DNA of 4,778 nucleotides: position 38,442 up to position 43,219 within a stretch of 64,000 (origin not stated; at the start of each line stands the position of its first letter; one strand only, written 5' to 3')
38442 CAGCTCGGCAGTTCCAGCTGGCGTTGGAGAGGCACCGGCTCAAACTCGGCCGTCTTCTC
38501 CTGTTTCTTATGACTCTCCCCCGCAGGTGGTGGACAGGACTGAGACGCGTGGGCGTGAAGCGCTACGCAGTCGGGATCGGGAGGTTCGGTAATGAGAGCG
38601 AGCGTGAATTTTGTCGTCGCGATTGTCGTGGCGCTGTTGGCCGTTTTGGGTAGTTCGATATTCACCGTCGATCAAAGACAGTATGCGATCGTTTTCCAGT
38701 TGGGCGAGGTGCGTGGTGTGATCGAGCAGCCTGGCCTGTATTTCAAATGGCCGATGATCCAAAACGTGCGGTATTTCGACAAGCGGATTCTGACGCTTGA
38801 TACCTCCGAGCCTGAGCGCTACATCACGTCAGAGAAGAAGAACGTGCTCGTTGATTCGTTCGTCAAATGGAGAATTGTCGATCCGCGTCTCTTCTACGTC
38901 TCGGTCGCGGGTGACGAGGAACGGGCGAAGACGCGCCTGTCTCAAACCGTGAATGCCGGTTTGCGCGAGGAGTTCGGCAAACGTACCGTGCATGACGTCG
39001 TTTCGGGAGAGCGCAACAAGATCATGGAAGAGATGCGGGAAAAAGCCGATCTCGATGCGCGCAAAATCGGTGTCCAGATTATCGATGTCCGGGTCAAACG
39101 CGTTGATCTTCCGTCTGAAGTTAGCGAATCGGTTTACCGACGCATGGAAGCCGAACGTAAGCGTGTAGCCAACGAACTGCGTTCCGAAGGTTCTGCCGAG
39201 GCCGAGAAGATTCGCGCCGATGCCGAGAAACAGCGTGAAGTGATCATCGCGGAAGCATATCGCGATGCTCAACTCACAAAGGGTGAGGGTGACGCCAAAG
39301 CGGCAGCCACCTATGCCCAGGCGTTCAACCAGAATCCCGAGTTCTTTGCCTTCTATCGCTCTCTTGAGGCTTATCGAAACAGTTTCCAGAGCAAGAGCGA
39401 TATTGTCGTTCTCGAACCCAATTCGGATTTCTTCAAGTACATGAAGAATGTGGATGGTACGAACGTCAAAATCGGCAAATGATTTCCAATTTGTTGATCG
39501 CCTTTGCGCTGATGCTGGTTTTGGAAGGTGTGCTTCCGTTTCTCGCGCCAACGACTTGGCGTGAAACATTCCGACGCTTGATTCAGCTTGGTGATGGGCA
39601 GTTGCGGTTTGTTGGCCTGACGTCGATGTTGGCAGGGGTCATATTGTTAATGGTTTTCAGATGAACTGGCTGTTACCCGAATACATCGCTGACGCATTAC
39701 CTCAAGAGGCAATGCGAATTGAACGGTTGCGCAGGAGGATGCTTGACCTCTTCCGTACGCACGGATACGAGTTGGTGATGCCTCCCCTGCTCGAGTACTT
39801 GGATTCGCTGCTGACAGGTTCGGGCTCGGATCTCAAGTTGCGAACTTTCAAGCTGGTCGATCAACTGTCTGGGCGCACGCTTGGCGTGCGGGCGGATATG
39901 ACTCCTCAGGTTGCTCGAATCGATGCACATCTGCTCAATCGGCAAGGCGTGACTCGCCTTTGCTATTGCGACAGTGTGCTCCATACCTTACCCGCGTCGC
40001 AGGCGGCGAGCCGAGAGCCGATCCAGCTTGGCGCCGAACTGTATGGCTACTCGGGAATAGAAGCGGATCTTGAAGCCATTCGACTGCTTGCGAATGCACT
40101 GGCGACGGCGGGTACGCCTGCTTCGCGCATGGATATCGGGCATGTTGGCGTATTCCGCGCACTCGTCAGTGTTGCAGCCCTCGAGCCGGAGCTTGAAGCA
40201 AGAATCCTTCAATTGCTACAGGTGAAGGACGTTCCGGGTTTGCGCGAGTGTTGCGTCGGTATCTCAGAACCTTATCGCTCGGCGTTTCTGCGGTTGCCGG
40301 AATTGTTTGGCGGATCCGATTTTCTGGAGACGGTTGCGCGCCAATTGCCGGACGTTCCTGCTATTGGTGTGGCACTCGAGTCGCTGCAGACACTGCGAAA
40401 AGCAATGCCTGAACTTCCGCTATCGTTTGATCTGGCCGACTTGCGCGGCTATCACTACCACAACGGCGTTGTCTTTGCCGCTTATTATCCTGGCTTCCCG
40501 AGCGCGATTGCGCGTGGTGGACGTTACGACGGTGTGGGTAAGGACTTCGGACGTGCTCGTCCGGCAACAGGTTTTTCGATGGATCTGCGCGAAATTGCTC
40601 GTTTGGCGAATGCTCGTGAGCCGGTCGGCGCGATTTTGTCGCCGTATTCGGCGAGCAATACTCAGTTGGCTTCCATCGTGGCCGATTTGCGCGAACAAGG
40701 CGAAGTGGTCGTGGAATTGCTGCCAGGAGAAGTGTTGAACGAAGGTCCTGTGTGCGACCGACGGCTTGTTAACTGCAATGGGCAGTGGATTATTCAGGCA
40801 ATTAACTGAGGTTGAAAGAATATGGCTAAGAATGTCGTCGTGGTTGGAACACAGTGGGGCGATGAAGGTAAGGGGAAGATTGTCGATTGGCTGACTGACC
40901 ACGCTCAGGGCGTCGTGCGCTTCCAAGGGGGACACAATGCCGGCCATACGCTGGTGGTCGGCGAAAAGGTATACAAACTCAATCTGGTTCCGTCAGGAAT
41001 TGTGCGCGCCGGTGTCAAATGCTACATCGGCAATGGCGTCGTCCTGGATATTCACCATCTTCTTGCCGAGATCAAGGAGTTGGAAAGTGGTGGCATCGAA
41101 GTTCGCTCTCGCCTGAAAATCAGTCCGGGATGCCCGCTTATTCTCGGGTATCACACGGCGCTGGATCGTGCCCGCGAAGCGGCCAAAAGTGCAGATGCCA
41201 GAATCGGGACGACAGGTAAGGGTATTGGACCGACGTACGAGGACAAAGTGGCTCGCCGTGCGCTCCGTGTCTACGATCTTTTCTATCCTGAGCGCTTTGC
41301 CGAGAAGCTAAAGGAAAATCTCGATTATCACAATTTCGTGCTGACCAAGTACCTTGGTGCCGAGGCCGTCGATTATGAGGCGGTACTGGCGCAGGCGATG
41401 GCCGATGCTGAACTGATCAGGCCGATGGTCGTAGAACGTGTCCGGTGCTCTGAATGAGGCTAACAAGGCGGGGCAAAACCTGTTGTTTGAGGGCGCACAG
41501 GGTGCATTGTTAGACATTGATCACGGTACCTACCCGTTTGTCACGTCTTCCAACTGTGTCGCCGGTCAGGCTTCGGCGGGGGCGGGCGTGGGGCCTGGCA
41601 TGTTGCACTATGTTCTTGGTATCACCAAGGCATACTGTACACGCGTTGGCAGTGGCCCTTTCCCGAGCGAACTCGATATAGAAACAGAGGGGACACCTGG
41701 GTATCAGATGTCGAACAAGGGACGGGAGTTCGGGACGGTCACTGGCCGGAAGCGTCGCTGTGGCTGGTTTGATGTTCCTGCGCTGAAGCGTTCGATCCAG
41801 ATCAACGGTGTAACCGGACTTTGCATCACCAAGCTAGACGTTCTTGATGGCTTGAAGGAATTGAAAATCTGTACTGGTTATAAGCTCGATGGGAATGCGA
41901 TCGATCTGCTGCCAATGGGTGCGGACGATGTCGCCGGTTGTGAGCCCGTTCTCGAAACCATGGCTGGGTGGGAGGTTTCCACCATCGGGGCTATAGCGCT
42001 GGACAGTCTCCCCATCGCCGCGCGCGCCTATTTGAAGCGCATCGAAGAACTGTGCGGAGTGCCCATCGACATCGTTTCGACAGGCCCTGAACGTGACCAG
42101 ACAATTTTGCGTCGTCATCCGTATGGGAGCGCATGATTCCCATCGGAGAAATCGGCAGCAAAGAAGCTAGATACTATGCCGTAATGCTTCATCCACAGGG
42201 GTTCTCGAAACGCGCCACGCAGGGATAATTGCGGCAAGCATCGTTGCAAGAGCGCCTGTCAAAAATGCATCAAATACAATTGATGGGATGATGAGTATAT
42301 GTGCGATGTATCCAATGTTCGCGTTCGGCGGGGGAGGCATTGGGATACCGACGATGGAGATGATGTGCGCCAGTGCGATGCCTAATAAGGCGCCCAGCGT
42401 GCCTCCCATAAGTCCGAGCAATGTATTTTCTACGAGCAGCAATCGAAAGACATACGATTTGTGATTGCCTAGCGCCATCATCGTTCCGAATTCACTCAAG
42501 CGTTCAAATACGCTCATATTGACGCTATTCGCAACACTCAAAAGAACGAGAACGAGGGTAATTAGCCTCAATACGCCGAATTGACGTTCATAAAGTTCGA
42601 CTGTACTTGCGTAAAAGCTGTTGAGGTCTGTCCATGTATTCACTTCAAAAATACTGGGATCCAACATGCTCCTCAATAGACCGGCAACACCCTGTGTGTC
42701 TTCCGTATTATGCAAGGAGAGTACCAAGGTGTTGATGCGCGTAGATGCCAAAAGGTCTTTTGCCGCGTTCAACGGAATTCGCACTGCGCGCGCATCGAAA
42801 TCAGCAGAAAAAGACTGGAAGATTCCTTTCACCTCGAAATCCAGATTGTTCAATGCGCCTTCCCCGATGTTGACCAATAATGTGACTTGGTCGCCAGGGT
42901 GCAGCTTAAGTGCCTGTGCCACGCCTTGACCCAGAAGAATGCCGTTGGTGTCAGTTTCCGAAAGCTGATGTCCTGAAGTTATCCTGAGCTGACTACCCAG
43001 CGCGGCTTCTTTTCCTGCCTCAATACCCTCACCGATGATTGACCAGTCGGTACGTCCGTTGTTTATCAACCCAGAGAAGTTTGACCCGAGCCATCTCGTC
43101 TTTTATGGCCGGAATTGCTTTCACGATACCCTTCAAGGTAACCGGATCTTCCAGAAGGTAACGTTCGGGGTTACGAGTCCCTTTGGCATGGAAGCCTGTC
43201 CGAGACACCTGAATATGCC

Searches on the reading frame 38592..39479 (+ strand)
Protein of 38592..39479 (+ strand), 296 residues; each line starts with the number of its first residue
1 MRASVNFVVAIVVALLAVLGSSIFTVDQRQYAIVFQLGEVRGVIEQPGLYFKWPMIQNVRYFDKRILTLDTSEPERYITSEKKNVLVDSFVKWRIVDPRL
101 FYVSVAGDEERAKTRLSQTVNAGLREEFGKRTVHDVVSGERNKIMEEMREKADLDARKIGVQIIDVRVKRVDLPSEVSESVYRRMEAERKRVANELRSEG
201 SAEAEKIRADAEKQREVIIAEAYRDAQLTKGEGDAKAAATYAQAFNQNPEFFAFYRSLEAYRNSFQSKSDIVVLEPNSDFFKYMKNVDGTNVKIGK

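Call 58: search_protein_families(library=pfam, proteins=[window:38592-39479:+], max_evalue=0.00001)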
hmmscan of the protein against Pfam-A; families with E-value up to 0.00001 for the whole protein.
window:38592-39479:+ (296 aa): 1 family
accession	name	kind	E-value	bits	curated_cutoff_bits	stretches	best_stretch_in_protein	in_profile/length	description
PF01145.31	Band_7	-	4.1e-35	121.8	23.6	1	25-212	2-175/176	SPFH domain / Band 7 family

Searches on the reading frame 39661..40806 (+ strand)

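Call 77: search_protein_families(library=pfam, proteins=[window:39661-40806:+], max_evalue=0.00001)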
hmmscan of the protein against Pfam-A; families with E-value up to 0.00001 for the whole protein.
window:39661-40806:+ (382 aa): 1 family
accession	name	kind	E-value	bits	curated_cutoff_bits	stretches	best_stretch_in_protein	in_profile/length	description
PF13393.11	tRNA-synt_His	-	3.5e-116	388.2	25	1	9-312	2-308/308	Histidyl-tRNA synthetase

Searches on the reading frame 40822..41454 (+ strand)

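Call 77: search_protein_families(library=pfam, proteins=[window:40822-41454:+], max_evalue=0.00001)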
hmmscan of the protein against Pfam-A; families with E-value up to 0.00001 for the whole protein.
window:40822-41454:+ (211 aa): 1 family
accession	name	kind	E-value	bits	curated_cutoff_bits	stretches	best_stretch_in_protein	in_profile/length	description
PF00709.27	Adenylsucc_synt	-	3.9e-76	256.9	27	1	6-207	1-199/416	Adenylosuccinate synthetase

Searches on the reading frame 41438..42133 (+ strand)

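Call 77: search_protein_families(library=pfam, proteins=[window:41438-42133:+], max_evalue=0.00001)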
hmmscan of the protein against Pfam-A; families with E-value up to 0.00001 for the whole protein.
window:41438-42133:+ (232 aa): 1 family
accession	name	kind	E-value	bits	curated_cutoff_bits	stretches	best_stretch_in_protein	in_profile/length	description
PF00709.27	Adenylsucc_synt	-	2.1e-91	307.2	27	1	4-223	201-416/416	Adenylosuccinate synthetase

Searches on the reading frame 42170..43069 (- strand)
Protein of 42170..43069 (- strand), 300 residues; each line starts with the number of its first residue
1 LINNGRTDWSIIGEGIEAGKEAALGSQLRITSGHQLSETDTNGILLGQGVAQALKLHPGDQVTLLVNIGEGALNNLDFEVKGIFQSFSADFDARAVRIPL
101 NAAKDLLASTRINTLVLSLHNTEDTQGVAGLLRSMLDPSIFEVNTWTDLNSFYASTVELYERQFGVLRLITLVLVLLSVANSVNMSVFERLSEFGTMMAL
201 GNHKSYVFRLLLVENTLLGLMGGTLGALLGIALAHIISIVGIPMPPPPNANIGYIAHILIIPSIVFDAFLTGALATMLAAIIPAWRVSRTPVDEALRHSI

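Call 77: search_protein_families(library=pfam, proteins=[window:42170-43069:-], max_evalue=0.00001)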
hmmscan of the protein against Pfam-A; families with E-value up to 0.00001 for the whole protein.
window:42170-43069:- (300 aa): 2 families
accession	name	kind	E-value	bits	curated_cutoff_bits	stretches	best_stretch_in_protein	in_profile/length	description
PF02687.27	FtsX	-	4.9e-17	62.5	25.5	1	169-291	5-119/120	FtsX-like permease C-terminal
PF12704.14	MacB_PCD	-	3.6e-08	34.4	27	1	5-132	82-204/207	MacB-like periplasmic core domain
